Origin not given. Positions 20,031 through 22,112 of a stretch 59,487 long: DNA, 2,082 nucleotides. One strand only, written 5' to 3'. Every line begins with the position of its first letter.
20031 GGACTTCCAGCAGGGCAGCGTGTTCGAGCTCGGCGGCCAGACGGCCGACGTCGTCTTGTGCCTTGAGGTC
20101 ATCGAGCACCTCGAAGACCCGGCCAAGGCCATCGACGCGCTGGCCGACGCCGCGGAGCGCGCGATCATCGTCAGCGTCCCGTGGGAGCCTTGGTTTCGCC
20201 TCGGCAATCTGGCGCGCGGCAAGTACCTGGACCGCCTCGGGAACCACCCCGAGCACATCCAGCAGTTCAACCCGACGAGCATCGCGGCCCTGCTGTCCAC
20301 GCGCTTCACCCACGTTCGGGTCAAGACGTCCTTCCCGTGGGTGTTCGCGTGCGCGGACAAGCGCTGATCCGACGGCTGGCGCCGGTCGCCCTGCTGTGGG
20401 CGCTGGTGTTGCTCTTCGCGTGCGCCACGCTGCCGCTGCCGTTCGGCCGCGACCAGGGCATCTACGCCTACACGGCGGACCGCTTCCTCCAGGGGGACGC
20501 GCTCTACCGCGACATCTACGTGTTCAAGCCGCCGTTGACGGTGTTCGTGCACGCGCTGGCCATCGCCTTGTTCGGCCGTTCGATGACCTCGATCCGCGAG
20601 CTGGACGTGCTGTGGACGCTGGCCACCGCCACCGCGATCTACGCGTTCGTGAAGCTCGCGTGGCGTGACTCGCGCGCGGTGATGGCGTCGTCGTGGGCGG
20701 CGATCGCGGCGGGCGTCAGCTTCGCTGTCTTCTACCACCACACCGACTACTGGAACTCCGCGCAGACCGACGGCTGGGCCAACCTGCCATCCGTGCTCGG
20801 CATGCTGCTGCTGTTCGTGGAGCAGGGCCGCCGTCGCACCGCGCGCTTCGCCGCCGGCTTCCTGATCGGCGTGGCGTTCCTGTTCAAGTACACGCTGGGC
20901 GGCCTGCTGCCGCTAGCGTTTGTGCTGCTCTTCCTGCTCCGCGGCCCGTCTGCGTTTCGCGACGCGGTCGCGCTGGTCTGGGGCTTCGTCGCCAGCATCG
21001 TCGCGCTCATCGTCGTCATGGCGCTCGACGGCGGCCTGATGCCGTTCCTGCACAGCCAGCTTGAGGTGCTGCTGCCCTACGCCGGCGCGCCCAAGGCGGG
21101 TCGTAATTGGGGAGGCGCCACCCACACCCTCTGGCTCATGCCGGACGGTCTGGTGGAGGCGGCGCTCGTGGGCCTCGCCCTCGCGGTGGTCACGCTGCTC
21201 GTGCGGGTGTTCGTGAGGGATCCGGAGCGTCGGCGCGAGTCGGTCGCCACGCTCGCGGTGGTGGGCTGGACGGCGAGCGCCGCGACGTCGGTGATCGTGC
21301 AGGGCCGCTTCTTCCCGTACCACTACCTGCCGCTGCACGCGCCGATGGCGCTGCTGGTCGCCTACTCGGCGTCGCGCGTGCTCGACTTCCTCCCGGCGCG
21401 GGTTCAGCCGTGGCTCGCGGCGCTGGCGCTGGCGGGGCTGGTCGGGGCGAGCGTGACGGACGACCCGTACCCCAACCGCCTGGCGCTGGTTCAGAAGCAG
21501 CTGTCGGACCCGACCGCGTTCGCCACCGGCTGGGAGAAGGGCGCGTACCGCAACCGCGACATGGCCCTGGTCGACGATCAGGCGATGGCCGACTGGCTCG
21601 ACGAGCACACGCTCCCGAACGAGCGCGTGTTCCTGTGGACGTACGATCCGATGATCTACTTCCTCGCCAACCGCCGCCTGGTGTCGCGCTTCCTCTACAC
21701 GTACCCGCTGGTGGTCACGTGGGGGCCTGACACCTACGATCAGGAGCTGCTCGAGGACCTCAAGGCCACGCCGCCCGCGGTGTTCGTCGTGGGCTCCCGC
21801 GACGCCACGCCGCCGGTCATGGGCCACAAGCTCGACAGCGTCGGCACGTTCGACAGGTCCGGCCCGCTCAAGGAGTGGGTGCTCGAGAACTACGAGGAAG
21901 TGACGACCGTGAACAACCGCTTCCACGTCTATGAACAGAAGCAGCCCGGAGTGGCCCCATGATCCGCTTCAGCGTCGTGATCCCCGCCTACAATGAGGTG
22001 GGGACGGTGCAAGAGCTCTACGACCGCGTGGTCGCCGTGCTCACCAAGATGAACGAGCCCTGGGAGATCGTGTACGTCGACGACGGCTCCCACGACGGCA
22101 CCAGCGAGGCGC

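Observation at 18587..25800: Compact polyprenyl-phosphate-sugar glycosylation module: MprF-like flippase domain, methyltransferase, two GT-C transferases, GtrB/ArnC-like GT2 and Ugd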

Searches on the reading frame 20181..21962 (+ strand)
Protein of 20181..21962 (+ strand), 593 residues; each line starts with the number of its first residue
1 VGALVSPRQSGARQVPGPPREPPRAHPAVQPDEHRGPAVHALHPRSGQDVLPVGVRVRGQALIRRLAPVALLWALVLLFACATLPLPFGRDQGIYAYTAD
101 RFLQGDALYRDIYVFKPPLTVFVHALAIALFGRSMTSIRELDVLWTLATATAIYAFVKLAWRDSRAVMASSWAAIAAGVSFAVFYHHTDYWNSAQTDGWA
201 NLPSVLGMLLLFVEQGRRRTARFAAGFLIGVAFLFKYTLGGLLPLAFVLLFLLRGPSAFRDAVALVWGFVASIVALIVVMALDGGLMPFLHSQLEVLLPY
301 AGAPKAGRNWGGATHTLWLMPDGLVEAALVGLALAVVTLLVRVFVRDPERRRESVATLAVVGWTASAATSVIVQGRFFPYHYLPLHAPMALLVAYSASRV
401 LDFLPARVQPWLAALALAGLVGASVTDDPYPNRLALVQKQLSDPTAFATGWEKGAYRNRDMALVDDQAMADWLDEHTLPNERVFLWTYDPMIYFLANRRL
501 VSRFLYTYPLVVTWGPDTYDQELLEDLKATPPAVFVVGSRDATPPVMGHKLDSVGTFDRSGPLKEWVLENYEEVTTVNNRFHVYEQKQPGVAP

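Call 3: search_protein_families(library=pfam, proteins=[window:20181-21962:+], max_evalue=0.01)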
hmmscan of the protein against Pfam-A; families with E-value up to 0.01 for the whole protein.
window:20181-21962:+ (593 aa): 1 family
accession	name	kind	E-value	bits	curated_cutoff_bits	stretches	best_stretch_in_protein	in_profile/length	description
PF13231.12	PMT_2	-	8.5e-10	39.5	26.1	1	116-280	2-155/160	Dolichyl-phosphate-mannose-protein mannosyltransferase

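Call 5: search_protein_families(library=ncbifam, proteins=[window:20181-21962:+], max_evalue=0.001)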
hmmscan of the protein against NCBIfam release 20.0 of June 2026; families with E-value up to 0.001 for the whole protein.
window:20181-21962:+ (593 aa): 0 families

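Call 9: find_homologous_proteins(query=window:20349-21962:+)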
Query window:20349-21962:+ (537 aa): 37 proteins with E <= 0.001 among 8000 candidates.
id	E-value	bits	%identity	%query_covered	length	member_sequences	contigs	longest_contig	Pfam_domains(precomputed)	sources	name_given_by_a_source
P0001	0.0e+0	1119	92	100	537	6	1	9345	PF13231.13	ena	-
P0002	1.5e-102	362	42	98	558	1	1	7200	-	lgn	-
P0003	5.0e-100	354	41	96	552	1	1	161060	PF13231.13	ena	-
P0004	2.6e-98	348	41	96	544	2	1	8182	PF13231.13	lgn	-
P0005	4.9e-86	308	39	97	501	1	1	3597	-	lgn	-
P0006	4.0e-85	305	38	93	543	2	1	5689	PF13231.13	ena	-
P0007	1.0e-80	290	38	96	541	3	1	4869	PF13231.13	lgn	-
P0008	1.3e-74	270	37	95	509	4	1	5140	PF27757.1,PF13231.13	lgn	-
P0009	1.5e-71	260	37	95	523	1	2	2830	PF09594.17,PF13231.13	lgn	-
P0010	1.9e-70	256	36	95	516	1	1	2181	PF09594.17,PF13231.13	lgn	-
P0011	9.7e-70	254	37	97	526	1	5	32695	PF02366.25,PF13231.13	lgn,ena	-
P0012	2.0e-68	250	36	94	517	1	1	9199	-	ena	-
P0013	4.9e-68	248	35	100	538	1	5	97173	PF13231.13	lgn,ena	-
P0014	7.5e-67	245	36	97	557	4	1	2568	PF13231.13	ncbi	-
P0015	7.8e-64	235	36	97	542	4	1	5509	PF13231.13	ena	-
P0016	5.9e-63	232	34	95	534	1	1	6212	PF02366.25,PF13231.13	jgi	jgi:hypothetical protein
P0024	1.7e-47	181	31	92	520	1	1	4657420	PF13231.13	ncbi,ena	-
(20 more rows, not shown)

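Call 10: find_encoding_contigs(protein=P0003, flank=10000, max_places=2)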
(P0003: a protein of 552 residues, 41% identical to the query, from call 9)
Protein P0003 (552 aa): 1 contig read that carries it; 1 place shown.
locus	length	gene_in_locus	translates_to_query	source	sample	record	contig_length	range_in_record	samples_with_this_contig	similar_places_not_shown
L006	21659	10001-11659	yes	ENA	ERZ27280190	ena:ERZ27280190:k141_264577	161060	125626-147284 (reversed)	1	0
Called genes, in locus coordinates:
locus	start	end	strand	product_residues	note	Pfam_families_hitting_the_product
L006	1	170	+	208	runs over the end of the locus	PF04199:Cyclase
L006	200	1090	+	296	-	PF02541:Ppx-GppA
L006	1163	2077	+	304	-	PF01656:CbiA, PF02374:ArsA_ATPase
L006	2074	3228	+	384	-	PF02374:ArsA_ATPase, PF10609:ParA (faint), PF13614:AAA_31, PF01656:CbiA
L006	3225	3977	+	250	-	-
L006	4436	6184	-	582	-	PF02776:TPP_enzyme_N, PF00205:TPP_enzyme_M, PF02775:TPP_enzyme_C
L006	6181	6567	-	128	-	-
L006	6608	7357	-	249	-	PF01430:HSP33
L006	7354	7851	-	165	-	PF11412:DsbD_N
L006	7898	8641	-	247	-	-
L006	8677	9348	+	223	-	PF00535:Glycos_transf_2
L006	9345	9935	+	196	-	PF13489:Methyltransf_23, PF13847:Methyltransf_31, PF08241:Methyltransf_11, PF08242:Methyltransf_12, PF13649:Methyltransf_25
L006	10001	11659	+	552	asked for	PF13231:PMT_2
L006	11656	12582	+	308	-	PF00535:Glycos_transf_2, PF13641:Glyco_tranf_2_3 (weak)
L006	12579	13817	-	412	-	PF00512:HisKA (weak), PF02518:HATPase_c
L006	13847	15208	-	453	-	-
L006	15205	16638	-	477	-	PF01225:Mur_ligase, PF08245:Mur_ligase_M, PF02875:Mur_ligase_C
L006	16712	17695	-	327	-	-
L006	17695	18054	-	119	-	-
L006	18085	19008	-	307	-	-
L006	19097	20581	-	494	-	PF08242:Methyltransf_12 (faint), PF08241:Methyltransf_11, PF13649:Methyltransf_25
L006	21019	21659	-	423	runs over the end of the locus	PF00082:Peptidase_S8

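Call 11: find_encoding_contigs(protein=P0024, flank=10000, max_places=2)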
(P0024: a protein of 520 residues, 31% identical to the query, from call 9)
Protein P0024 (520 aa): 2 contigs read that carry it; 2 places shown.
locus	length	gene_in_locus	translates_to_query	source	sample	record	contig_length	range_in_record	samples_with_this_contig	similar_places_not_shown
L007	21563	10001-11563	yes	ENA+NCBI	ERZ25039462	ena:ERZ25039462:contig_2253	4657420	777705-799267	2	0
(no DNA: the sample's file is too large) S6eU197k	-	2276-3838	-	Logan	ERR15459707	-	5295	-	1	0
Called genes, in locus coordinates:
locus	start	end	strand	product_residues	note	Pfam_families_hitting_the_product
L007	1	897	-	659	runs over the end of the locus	PF13191:AAA_16 (weak), PF20703:nSTAND1, PF13401:AAA_22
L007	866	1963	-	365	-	PF13646:HEAT_2 (weak), PF02985:HEAT (faint), PF13646:HEAT_2 (weak)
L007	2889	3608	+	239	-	-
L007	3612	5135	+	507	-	-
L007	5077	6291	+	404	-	PF14559:TPR_19 (faint), PF13414:TPR_11 (faint), PF21033:RMD1-3 (faint), PF07024:ImpE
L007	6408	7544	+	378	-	PF01208:URO-D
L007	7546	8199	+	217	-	PF01135:PCMT, PF13847:Methyltransf_31 (weak), PF13649:Methyltransf_25 (faint)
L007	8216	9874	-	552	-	PF00884:Sulfatase, PF01663:Phosphodiest, PF16347:SGSH_C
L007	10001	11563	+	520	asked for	PF13231:PMT_2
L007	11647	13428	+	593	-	PF13941:MutL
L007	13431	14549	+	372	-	PF00364:Biotin_lipoyl (faint)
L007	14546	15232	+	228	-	PF01810:LysE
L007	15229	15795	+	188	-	-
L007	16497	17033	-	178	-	PF13176:TPR_7 (faint), PF13428:TPR_14 (faint), PF13181:TPR_8 (faint), PF14559:TPR_19, PF21033:RMD1-3 (weak), PF13414:TPR_11 (faint), PF00515:TPR_1 (weak), PF07719:TPR_2 (weak), +1 more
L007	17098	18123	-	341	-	PF08240:ADH_N, PF16912:Glu_dehyd_C, PF00107:ADH_zinc_N, PF13602:ADH_zinc_N_2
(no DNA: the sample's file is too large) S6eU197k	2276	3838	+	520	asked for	PF13231:PMT_2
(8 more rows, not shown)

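Call 12: find_encoding_contigs(protein=P0013, flank=10000, max_places=2)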
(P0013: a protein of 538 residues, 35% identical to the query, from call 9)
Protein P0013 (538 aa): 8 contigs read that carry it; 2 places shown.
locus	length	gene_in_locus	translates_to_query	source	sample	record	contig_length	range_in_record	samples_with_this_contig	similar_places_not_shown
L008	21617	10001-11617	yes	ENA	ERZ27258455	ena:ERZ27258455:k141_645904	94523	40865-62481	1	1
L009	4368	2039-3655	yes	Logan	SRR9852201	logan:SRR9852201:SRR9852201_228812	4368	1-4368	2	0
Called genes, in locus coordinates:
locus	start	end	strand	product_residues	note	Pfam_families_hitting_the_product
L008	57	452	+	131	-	PF01738:DLH (weak)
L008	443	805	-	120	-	PF14319:Zn_Tnp_IS91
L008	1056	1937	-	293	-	-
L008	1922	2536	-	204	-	PF00551:Formyl_trans_N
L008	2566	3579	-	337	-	PF00586:AIRS, PF02769:AIRS_C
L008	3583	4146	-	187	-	-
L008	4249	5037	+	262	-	PF24096:DUF7379 (weak), PF12146:Hydrolase_4, PF00561:Abhydrolase_1, PF02089:Palm_thioest, PF07819:PGAP1, PF12697:Abhydrolase_6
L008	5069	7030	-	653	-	PF00456:Transketolase_N, PF02779:Transket_pyr, PF02780:Transketolase_C, PF22613:Transketolase_C_1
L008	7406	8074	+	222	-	PF01618:MotA_ExbB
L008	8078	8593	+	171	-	PF02472:ExbD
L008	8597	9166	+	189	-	PF02472:ExbD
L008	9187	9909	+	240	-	-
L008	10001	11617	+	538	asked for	PF13231:PMT_2 (weak)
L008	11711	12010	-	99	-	-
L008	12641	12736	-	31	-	-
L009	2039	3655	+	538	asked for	PF13231:PMT_2 (weak)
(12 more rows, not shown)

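Call 16: find_related_loci(query=A1, collection=genome_contigs, flank=10000)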
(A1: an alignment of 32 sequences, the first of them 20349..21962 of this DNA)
Query A1 (537 aa) in genome_contigs; peptide patterns used: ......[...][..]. (x = any residue, [..] = any of these).
117 stretches matched a pattern; 110 encode a relative of the query (tblastn E <= 1e-3); the best 80 are kept; 80 distinct loci.
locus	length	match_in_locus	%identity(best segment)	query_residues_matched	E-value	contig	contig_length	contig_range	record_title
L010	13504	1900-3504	95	1-535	0e+0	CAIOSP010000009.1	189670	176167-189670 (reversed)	MAG: uncultured proteobacterium isolate Kiruna_bin-11227 genome assembly, contig: bin-11227:009/223, whole genome shotgu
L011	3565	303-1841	37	13-534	9e-81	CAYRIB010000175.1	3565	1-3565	MAG TPA_asm: uncultured Myxococcales bacterium isolate SRP294416_co1_37 genome assembly, contig: NODE_66990_length_3565_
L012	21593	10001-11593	36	10-531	5e-77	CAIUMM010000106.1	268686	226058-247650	MAG: uncultured proteobacterium isolate Ki3-D2_bin-0965 genome assembly, contig: bin-0965:106/236, whole genome shotgun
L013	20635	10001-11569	36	2-532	8e-75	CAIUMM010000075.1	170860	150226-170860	MAG: uncultured proteobacterium isolate Ki3-D2_bin-0965 genome assembly, contig: bin-0965:075/236, whole genome shotgun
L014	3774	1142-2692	35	19-533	6e-73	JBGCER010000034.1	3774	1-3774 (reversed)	MAG: Myxococcota bacterium isolate SGMAG-42 contig34, whole genome shotgun sequence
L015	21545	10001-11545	36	1-531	2e-72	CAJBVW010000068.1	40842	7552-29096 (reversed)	MAG: uncultured proteobacterium isolate Loc081215-6m_bin-0725 genome assembly, contig: bin-0725:068/611, whole genome sh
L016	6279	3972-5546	37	13-535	3e-72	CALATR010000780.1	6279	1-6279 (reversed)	MAG TPA_asm: uncultured proteobacterium isolate ERR599030_bin.129_CONCOCT_v1.1_MAG genome assembly, contig: ERZ840511.23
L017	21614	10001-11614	32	12-527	3e-70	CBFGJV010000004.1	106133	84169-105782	MAG: candidate division WOR-3 bacterium isolate SZTDM_202302_bins_28.1 genome assembly, contig: NODE_4_length_106133_cov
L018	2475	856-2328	37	28-528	2e-70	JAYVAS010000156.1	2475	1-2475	MAG: Pseudomonadota bacterium isolate GL26_UP_concoct_141 GL26_UP_concoct_141_155, whole genome shotgun sequence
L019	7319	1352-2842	27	26-531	3e-57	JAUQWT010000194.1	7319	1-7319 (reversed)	MAG: Ignavibacteria bacterium isolate BIN10 contig_85499, whole genome shotgun sequence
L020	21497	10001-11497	27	26-532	2e-56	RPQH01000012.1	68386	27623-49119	MAG: Ignavibacteriae bacterium isolate metabat2.211 metabat2.211_Contig_420275, whole genome shotgun sequence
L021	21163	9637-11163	27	16-531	3e-55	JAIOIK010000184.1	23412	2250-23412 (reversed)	MAG: Ignavibacteria bacterium isolate MAG_28 contig_299675, whole genome shotgun sequence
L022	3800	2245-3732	32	31-534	6e-54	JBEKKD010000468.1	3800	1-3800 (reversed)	MAG: Armatimonadota bacterium isolate SPRUCE 339 SPRUCE_339_468, whole genome shotgun sequence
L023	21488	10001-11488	33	31-533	4e-53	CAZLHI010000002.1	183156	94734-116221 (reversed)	MAG TPA_asm: uncultured bacterium isolate SRP239594_co1_170 genome assembly, contig: NODE_2_length_183156_cov_35.984795,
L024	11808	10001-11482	33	32-531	2e-50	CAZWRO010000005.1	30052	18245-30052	MAG TPA_asm: uncultured bacterium isolate SRP068000_co4_104 genome assembly, contig: NODE_1127_length_30052_cov_8.651232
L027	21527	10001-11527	31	19-528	2e-49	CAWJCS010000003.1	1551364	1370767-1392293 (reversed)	MAG: uncultured delta proteobacterium isolate MFD04944.bin.1.40 genome assembly, contig: contig_19088, whole genome shot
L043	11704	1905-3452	30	19-532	2e-43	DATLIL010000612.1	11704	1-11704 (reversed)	MAG TPA_asm: Polyangiaceae bacterium isolate SMAG_U13667 k141_1079147, whole genome shotgun sequence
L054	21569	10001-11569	27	17-537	2e-41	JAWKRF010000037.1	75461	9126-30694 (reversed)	MAG: Polyangiaceae bacterium isolate AC1.156 AC1.156.fa-37, whole genome shotgun sequence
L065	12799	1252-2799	28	17-531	2e-39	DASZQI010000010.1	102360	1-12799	MAG TPA_asm: Polyangiaceae bacterium isolate SMAG_U5993 k141_399049, whole genome shotgun sequence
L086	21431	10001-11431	34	20-490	5e-62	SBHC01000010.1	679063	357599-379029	MAG: Deltaproteobacteria bacterium isolate M3003 scaffold_0_1, whole genome shotgun sequence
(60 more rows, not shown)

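Call 21: search_protein_families(library=pfam, proteins=[L013:13095-14093:+, L013:14105-15745:+, L013:16419-17228:+, L013:17242-18348:-, L013:8135-9298:+, L013:5651-8089:+, L015:12981-14036:+, L015:14266-15624:+, L015:15551-17257:+, L015:7976-9814:+], max_evalue=0.001)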
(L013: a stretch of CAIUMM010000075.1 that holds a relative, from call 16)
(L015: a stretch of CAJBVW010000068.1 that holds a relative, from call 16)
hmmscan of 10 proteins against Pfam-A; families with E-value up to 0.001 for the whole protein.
L013:13095-14093:+ (332 aa): 1 family
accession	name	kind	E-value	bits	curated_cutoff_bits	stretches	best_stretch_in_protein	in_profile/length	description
PF03706.18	LPG_synthase_TM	-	9.6e-33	114.4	33.4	1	14-287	3-302/302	Lysylphosphatidylglycerol synthase TM region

L013:14105-15745:+ (546 aa): 2 families
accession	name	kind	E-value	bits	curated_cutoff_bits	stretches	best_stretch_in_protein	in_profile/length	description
PF13231.12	PMT_2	-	2.7e-06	28.1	26.1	1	75-225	8-155/160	Dolichyl-phosphate-mannose-protein mannosyltransferase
PF02366.24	PMT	-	2.2e-05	24.6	22.7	1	58-189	49-181/245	Dolichyl-phosphate-mannose-protein mannosyltransferase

L013:16419-17228:+ (269 aa): 1 family
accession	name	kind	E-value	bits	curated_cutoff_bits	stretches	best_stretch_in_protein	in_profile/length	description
PF22807.2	TrAA12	-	0.00028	19.8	30.9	1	65-110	389-434/463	TrAA12-like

L013:17242-18348:- (368 aa): 4 families
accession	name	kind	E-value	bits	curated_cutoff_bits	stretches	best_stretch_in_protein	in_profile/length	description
PF01266.30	DAO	-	1.8e-44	153.2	27.9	1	8-349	1-353/353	FAD dependent oxidoreductase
PF01494.25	FAD_binding_3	-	0.00031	20.5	22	1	7-50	2-44/349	FAD binding domain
PF07992.20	Pyr_redox_2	-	0.00048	20.1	26.1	0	8-38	144-173/291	Pyridine nucleotide-disulphide oxidoreductase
PF01946.23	Thi4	-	0.00071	19.3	26.2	1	6-38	17-49/235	Thi4 family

L013:8135-9298:+ (387 aa): 2 families
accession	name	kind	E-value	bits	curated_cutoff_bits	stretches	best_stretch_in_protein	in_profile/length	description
PF00108.29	Thiolase_N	-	2.8e-70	237.1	26.4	1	4-256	1-259/260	Thiolase, N-terminal domain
PF02803.24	Thiolase_C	-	3e-47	159.7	27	1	265-386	2-123/123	Thiolase, C-terminal domain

L013:5651-8089:+ (812 aa): 4 families
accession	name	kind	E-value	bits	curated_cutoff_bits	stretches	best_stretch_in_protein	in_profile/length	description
PF02737.24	3HCDH_N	-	9.9e-43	146.6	22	1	16-202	1-179/180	3-hydroxyacyl-CoA dehydrogenase, NAD binding domain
PF00725.27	3HCDH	-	2.1e-18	67.1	22.1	1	206-305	2-96/97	3-hydroxyacyl-CoA dehydrogenase, C-terminal domain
PF16113.10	ECH_2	-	1.1e-10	42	27.2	1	502-650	3-146/335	Enoyl-CoA hydratase/isomerase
PF00378.25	ECH_1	-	5.5e-09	36.2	27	1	501-649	5-146/251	Enoyl-CoA hydratase/isomerase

L015:12981-14036:+ (351 aa): 1 family
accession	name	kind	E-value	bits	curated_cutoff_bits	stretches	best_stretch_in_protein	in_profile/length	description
PF03706.18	LPG_synthase_TM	-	4.6e-37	128.5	33.4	1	57-330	3-302/302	Lysylphosphatidylglycerol synthase TM region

L015:14266-15624:+ (452 aa): 1 family
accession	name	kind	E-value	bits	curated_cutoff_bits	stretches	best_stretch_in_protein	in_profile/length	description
PF13231.12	PMT_2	-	2.6e-05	24.9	26.1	1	36-143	48-155/160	Dolichyl-phosphate-mannose-protein mannosyltransferase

L015:15551-17257:+ (568 aa): 0 families

L015:7976-9814:+ (612 aa): 12 families
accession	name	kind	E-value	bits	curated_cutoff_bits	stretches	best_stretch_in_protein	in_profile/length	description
PF00158.32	Sigma54_activat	-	1.1e-72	243.7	20.2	1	311-477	1-167/168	Sigma-54 interaction domain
PF14532.12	Sigma54_activ_2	-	2.1e-22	80.3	25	1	312-482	1-138/138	Sigma-54 interaction domain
PF25601.1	AAA_lid_14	-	6.8e-21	74.3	27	1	483-563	1-81/87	AAA+ ATPase lid domain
PF13185.12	GAF_2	-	9.4e-16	58.7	28.6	1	148-283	2-135/136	GAF domain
PF01590.32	GAF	-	1.3e-13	52.1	22.4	1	151-281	3-131/133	GAF domain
PF13492.12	GAF_3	-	3.6e-10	40.8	27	1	149-280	1-124/129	GAF domain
PF00498.31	FHA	-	7.4e-08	33.2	20.7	1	43-106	1-67/67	FHA domain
PF16697.10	Yop-YscD_cpl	-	7.5e-08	33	33.2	1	36-113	12-91/94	Inner membrane component of T3SS, cytoplasmic domain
PF02954.25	HTH_8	-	1.6e-07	31.4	22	1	571-609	3-41/42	Bacterial regulatory protein, Fis family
PF07728.20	AAA_5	-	3.8e-07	30.6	22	1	335-455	2-125/139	AAA domain (dynein-related subfamily)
PF01078.27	Mg_chelatase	-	0.00072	19.4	20.3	0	390-458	93-163/207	Magnesium chelatase, subunit ChlI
PF00004.35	AAA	-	0.00085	20.2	21.2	0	335-465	1-124/131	ATPase family associated with various cellular activities (AAA)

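Call 22: predict_structure(alignment_id=A1)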
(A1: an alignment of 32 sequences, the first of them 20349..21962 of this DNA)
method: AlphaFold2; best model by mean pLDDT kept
length: 537 residues; sequences in the alignment: 32
mean_pLDDT: 92.0   pTM: 0.92
mean pLDDT of the five models: 92.0, 91.1, 89.5, 89.2, 88.0
residues with pLDDT >= 90: 410; 70-90: 108; 50-70: 14; < 50: 5
segments of 3 or more residues with pLDDT < 50: 251-254
pLDDT, mean of each block of 10 residues (from residue 1): 89 97 96 91 97 94 96 96 97 98 86 89 97 90 97 91 95 97 90 87 95 98 96 94 79 57 82 96 90 89 96 86 90 96 91 92 94 94 95 90 91 97 96 94 94 86 93 96 91 93 94 97 97 72
secondary structure, 60 per line:
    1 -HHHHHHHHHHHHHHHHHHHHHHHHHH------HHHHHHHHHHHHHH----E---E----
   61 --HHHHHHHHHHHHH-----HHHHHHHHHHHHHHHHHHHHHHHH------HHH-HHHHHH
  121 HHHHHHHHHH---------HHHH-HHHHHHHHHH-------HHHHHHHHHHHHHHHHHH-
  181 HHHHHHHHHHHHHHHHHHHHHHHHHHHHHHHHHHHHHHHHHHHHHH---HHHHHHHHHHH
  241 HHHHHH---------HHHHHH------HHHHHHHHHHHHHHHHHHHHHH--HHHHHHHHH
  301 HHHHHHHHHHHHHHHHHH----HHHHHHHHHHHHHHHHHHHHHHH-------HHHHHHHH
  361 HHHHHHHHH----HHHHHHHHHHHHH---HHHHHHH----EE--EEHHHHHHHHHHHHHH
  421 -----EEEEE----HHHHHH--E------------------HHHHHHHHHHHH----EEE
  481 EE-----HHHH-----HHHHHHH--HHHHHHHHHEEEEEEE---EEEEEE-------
elements in order: H2-27 H34-47 H63-75 H81-104 H115-130 H140-143 H145-154 H162-179 H181-226 H230-246 H256-261 H268-289 H292-318 H323-345 H353-369 H374-386 H390-396 H407-420 E426-430 H435-440 H462-473 E478-482 H488-491 H497-503 H506-514 E515-521 E525-530

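Call 24: search_solved_structures(query=A1, max_evalue=1)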
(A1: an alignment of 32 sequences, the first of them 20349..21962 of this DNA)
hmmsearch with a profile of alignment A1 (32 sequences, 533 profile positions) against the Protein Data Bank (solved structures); distinct sequences matched with E-value up to 1: 2.
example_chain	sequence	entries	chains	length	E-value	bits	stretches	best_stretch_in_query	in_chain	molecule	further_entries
5ezm_A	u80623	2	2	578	8.6e-05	24.7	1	12-379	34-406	4-amino-4-deoxy-L-arabinose transferase or related glycosyltransferases of PMT family | 4-amino-4-deoxy-L-arabinose (L-Ara4N) transferase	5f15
3eiv_A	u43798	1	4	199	0.34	12.8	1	328-422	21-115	Single-stranded DNA-binding protein 2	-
